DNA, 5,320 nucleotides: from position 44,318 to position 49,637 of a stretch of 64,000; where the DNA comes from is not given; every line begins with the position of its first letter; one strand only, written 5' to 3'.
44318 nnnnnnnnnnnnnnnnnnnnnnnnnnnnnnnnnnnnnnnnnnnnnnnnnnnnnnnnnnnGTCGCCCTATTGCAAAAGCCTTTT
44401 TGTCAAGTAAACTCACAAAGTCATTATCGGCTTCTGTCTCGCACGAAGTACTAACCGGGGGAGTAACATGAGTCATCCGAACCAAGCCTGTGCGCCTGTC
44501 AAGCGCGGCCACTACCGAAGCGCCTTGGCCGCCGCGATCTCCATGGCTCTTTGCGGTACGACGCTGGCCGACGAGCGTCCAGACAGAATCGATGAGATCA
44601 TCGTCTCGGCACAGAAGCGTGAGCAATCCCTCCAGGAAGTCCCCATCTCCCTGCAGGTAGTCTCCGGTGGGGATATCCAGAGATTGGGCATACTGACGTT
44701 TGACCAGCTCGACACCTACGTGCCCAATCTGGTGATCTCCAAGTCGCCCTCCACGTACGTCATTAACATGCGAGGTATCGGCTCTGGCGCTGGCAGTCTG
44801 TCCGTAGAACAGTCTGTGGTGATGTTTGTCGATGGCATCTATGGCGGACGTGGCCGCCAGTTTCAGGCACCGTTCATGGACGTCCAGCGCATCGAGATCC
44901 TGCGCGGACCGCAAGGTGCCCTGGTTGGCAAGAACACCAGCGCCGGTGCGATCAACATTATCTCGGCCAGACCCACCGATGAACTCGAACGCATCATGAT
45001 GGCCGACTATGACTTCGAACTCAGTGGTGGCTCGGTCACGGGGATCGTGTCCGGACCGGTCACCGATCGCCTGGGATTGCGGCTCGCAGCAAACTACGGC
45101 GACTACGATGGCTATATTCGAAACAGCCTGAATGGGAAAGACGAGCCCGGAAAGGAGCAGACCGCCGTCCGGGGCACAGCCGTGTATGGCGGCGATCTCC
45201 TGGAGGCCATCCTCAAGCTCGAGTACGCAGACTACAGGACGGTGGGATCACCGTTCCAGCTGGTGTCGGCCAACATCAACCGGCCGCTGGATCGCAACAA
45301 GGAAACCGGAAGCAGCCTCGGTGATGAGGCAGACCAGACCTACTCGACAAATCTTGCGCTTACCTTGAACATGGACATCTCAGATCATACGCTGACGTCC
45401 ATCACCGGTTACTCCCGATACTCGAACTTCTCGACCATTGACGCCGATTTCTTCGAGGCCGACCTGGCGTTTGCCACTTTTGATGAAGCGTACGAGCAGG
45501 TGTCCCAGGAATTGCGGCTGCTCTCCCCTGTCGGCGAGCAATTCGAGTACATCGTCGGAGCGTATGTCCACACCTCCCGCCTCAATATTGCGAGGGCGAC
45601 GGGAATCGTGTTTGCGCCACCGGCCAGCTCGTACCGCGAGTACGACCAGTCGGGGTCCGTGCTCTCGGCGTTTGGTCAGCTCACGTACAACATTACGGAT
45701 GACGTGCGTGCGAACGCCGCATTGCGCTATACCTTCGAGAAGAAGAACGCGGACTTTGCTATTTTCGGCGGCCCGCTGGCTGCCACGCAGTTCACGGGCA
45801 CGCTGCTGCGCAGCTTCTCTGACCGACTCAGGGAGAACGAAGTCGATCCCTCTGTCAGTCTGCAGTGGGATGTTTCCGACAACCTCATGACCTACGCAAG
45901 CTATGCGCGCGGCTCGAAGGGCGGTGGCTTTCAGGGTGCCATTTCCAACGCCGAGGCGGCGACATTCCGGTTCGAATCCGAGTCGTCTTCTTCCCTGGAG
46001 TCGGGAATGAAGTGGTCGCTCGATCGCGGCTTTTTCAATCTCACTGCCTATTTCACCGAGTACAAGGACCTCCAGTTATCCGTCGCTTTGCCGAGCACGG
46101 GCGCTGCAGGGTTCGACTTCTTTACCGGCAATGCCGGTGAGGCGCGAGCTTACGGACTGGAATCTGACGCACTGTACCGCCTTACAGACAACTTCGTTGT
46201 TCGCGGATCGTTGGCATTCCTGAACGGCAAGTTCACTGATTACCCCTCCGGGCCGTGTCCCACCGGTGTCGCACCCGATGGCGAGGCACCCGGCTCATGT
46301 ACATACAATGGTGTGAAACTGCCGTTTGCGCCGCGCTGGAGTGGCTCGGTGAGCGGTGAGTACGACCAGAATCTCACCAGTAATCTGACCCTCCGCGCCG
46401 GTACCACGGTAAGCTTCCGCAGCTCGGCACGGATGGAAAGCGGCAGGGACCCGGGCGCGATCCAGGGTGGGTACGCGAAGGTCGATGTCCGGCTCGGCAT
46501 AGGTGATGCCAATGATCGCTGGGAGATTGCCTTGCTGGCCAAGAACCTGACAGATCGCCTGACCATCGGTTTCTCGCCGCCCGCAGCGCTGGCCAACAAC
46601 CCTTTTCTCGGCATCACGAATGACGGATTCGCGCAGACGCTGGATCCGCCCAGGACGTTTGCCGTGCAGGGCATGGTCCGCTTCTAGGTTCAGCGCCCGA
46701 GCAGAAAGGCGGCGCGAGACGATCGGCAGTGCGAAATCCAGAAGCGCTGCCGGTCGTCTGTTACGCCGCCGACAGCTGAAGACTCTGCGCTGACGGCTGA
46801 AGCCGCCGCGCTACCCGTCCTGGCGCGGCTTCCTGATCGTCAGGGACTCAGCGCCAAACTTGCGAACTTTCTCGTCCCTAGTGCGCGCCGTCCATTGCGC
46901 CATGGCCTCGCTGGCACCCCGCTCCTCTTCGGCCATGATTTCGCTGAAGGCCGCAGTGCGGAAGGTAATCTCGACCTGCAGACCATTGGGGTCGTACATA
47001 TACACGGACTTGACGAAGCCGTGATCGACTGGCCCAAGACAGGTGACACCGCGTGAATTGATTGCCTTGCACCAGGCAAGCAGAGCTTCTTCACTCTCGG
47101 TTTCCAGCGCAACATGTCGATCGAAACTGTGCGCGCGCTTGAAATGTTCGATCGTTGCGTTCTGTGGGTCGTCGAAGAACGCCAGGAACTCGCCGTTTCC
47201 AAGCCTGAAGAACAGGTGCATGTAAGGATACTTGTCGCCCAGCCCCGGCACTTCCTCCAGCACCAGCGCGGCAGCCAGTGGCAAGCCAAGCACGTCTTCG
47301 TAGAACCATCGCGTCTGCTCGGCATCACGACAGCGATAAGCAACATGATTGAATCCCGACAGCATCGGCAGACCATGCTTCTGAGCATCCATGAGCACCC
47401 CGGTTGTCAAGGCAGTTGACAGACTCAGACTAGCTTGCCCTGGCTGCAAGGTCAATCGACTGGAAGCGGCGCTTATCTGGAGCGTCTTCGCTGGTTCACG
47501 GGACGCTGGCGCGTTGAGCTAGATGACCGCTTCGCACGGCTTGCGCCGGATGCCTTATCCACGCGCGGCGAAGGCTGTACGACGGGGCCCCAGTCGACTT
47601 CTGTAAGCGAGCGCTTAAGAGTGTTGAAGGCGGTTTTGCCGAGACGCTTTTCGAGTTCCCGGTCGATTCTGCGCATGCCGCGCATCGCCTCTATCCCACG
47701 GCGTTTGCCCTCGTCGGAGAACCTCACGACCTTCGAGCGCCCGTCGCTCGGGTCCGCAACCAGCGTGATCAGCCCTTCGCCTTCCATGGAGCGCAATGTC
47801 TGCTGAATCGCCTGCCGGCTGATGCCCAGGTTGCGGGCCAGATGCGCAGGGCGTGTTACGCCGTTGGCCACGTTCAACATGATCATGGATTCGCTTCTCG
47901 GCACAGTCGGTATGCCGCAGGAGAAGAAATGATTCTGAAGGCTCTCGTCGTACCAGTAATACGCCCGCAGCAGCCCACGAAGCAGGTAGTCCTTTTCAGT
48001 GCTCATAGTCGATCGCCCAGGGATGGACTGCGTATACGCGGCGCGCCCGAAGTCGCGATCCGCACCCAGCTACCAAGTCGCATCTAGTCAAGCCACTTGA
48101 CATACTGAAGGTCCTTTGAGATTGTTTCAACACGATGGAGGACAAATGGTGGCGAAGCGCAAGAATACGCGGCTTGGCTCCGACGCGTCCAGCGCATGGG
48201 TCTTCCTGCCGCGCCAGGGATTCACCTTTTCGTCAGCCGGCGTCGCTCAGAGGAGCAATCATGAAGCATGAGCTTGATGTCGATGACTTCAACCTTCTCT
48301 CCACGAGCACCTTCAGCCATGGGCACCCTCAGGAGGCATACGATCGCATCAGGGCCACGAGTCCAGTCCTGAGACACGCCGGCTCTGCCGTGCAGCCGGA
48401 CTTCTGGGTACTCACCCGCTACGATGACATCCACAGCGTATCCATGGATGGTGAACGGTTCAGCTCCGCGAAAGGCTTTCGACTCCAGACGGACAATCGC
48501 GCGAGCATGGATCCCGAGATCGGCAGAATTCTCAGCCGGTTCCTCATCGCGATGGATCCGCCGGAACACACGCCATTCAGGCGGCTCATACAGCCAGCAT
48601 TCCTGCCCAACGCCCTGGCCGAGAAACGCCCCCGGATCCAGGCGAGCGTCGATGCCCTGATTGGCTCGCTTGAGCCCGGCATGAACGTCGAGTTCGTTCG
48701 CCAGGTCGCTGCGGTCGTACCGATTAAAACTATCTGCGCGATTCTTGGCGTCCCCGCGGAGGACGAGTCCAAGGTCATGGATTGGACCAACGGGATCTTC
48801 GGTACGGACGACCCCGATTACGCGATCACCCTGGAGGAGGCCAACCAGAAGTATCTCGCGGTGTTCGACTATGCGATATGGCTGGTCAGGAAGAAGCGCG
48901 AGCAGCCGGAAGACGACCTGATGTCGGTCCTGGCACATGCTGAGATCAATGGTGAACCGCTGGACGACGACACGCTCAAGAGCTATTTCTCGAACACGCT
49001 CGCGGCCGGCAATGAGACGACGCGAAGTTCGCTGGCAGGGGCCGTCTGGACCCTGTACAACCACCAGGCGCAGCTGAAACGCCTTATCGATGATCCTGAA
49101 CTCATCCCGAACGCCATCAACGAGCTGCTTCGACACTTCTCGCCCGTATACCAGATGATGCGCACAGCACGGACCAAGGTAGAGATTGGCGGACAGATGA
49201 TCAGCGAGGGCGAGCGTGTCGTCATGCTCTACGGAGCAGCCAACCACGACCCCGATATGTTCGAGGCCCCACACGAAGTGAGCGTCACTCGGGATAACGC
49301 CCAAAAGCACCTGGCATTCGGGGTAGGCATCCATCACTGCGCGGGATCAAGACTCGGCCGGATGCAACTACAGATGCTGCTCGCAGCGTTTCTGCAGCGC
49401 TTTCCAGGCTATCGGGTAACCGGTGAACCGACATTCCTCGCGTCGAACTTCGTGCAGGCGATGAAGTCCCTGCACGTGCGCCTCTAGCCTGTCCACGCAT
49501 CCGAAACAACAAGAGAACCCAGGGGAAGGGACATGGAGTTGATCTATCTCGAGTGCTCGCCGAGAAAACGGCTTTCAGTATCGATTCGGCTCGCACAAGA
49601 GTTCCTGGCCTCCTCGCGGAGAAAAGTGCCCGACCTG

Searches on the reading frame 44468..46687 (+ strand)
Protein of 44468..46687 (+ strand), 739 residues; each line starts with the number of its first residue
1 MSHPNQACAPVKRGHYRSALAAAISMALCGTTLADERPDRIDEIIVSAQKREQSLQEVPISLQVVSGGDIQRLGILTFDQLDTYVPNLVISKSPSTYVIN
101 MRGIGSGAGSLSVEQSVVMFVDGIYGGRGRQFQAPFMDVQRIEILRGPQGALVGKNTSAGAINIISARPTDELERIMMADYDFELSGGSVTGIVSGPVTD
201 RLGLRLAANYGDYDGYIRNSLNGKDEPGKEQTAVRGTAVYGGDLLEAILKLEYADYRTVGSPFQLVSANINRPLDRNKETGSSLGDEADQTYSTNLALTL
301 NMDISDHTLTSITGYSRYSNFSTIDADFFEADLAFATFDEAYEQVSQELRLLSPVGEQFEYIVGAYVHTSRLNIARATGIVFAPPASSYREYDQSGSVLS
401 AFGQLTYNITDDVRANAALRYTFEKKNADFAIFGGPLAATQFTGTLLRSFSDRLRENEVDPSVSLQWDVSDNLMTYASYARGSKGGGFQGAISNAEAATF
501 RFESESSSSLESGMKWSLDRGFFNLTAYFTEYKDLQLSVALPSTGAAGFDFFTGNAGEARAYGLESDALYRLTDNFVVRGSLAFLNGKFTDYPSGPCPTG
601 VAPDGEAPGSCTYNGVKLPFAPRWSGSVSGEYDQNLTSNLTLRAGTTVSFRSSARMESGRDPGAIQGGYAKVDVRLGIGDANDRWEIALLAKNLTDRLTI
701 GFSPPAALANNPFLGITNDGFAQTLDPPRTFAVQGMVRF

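Call 70: search_protein_families(library=ncbifam, proteins=[window:44468-46687:+], max_evalue=0.0001)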
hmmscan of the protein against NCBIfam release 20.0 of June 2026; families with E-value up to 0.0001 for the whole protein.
window:44468-46687:+ (739 aa): 19 families
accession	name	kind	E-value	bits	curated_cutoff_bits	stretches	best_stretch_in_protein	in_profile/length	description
TIGR01783.1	TonB-siderophor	subfamily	1.6e-33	116.3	223.5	2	453-697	402-618/649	TonB-dependent siderophore receptor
NF053590.1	TonB_dep_TOL0244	equivalog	1.2e-21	77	645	1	45-181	15-154/604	TOL_0244 family TonB-dependent receptor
TIGR01785.1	TonB-hemin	subfamily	2.8e-20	72.3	316.85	1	42-697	2-652/677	TonB-dependent heme/hemoglobin receptor family protein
TIGR01786.1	TonB-hemlactrns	subfamily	2.3e-12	46.1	323.75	1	284-578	323-578/719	TonB-dependent hemoglobin/transferrin/lactoferrin family receptor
NF010010.0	PRK13483.1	equivalog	3.6e-12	45.1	927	1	21-211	12-213/660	ligand-gated channel protein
TIGR01779.1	TonB-B12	equivalog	1.5e-10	40.3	599.7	1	17-180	3-167/614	TonB-dependent vitamin B12 receptor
NF007465.0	PRK10044.1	equivalog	4.7e-09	35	803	1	48-172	69-192/726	ferrichrome porin FhuA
NF041535.1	TonB_rec_PqqU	equivalog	9e-09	34.2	1200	0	46-168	3-131/676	TonB-dependent receptor PqqU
NF010011.0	PRK13484.1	equivalog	9.9e-09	34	1197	1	23-206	13-205/682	IreA family TonB-dependent siderophore receptor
NF050067.1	TonBEntbctnRecCfrA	equivalog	2.3e-08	32.8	1200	1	24-181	9-172/698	TonB-dependent ferric enterobactin receptor CfrA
NF010038.0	PRK13513.1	equivalog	2.7e-08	32.8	942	1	22-208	17-212/659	ligand-gated channel protein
NF007478.2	PRK10064.1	equivalog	4.3e-08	31.9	745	1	22-174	15-165/663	catecholate siderophore receptor CirA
NF010048.1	PRK13524.1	subfamily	2.1e-07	29.8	493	1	127-215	136-229/744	FepA family TonB-dependent siderophore receptor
NF007926.1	PRK10641.1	equivalog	3e-07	29.4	836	1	21-171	9-158/617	TonB-dependent vitamin B12 receptor BtuB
NF010051.0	PRK13528.1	subfamily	3e-07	29.1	583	1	116-230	121-244/727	FepA family TonB-dependent siderophore receptor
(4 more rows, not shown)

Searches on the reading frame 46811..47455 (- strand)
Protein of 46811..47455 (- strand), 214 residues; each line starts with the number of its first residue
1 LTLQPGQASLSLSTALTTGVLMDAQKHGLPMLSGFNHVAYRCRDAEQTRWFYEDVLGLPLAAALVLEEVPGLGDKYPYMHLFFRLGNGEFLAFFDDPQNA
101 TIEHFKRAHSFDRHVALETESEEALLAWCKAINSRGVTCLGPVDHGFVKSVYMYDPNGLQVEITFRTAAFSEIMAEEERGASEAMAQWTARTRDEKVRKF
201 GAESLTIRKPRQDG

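Call 65: search_protein_families(library=pfam, proteins=[window:46811-47455:-], max_evalue=0.001)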
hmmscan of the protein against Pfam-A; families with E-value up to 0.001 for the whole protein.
window:46811-47455:- (214 aa): 1 family
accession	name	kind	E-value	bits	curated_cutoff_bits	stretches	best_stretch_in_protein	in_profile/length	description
PF00903.31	Glyoxalase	-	1.3e-14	55.1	20.6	1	34-163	1-121/121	Glyoxalase/Bleomycin resistance protein/Dioxygenase superfamily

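Call 70: search_protein_families(library=ncbifam, proteins=[window:46811-47455:-], max_evalue=0.0001)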
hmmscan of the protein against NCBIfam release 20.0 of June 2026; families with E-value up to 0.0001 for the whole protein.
window:46811-47455:- (214 aa): 3 families
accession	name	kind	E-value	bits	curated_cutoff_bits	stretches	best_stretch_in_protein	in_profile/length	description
NF000495.1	FosK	exception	3.5e-06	26.9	280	0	31-63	1-33/132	fosfomycin resistance glutathione transferase FosK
NF000494.1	FosF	exception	1.8e-05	24.8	280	0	31-61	1-31/132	fosfomycin resistance glutathione transferase FosF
NF000496.2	Fos_GSH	equivalog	3e-05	24.1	180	0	31-62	1-32/136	fosfomycin resistance glutathione transferase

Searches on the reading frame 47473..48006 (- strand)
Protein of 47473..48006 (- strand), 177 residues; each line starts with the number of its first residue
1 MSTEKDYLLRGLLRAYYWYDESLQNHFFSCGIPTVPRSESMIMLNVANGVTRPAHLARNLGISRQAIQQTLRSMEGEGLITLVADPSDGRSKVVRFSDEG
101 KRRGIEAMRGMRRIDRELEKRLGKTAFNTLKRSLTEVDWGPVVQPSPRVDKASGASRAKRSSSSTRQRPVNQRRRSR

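Call 65: search_protein_families(library=pfam, proteins=[window:47473-48006:-], max_evalue=0.001)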
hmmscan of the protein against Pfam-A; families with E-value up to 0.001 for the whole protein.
window:47473-48006:- (177 aa): 5 families
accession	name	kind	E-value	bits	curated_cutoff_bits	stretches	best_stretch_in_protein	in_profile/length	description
PF12802.13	MarR_2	-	7.8e-10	39.2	27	1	35-91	3-61/61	MarR family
PF13551.12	HTH_29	-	8.1e-06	26.3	28.1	1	41-99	3-61/64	Winged helix-turn helix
PF01047.28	MarR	-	5.3e-05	23.5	24.6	1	52-91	19-58/59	MarR family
PF13463.12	HTH_27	-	5.7e-05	23.7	22.2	1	37-100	3-68/68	Winged helix DNA-binding domain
PF01638.23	HxlR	-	0.00011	22.5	20.8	0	40-101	8-70/91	HxlR-like helix-turn-helix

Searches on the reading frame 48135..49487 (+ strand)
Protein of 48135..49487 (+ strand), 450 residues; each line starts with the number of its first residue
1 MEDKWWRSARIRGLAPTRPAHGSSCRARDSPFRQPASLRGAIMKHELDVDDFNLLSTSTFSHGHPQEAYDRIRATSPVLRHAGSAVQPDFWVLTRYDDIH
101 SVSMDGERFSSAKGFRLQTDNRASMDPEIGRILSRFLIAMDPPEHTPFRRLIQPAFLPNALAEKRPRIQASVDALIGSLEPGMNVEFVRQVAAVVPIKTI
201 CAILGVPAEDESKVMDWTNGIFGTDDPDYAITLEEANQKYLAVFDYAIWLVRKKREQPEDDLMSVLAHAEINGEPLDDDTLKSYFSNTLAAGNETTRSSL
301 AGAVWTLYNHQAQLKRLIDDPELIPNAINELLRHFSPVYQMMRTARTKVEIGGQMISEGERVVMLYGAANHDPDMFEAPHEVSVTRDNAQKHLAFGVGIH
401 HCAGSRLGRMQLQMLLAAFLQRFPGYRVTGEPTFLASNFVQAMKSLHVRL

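Call 65: search_protein_families(library=pfam, proteins=[window:48135-49487:+], max_evalue=0.001)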
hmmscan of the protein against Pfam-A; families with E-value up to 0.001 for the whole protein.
window:48135-49487:+ (450 aa): 1 family
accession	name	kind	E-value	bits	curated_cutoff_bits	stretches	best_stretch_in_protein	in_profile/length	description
PF00067.27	p450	-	1.7e-26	93.5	22.8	1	90-423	46-432/462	Cytochrome P450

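Call 70: search_protein_families(library=ncbifam, proteins=[window:48135-49487:+], max_evalue=0.0001)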
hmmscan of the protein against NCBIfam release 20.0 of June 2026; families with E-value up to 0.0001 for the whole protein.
window:48135-49487:+ (450 aa): 9 families
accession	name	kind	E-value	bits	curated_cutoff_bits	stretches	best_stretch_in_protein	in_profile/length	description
NF041802.1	P450_SolI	exception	1.4e-57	195.1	850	1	52-448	19-420/424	solanimycin biosynthesis cytochrome P450 SolI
NF045816.1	PentlenlactSyn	equivalog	3.9e-46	157.5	700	1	77-428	27-371/396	pentalenolactone synthase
TIGR04538.1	P450_cycloAA_1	subfamily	2.3e-43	148.5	500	1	64-428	10-371/395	cytochrome P450, cyclodipeptide synthase-associated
TIGR04458.1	CYP450_TxtE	equivalog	1.4e-41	142.5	500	1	91-449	35-401/403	4-nitrotryptophan synthase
NF041177.1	Cyp119_Thmprot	equivalog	1.1e-39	136.3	680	1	88-429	18-346/368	cytochrome P450 Cyp119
TIGR04515.1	P450_rel_GT_act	subfamily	2.9e-38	132.2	343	1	65-432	33-368/386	P450-derived glycosyltransferase activator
NF050147.1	aminopyruv_ApyO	equivalog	2.8e-17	62.5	525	1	127-423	70-393/444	RiPP biosynthesis cytochrome P450 ApyO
NF051859.1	AlbFlvMonOxTrpSyn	equivalog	3.9e-13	48.8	700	1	251-423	230-427/457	bifunctional albaflavenone monooxygenase/terpene synthase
NF045812.1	PentlenOxigase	equivalog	1.1e-09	37.7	800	1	255-433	215-416/444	pentalenene oxygenase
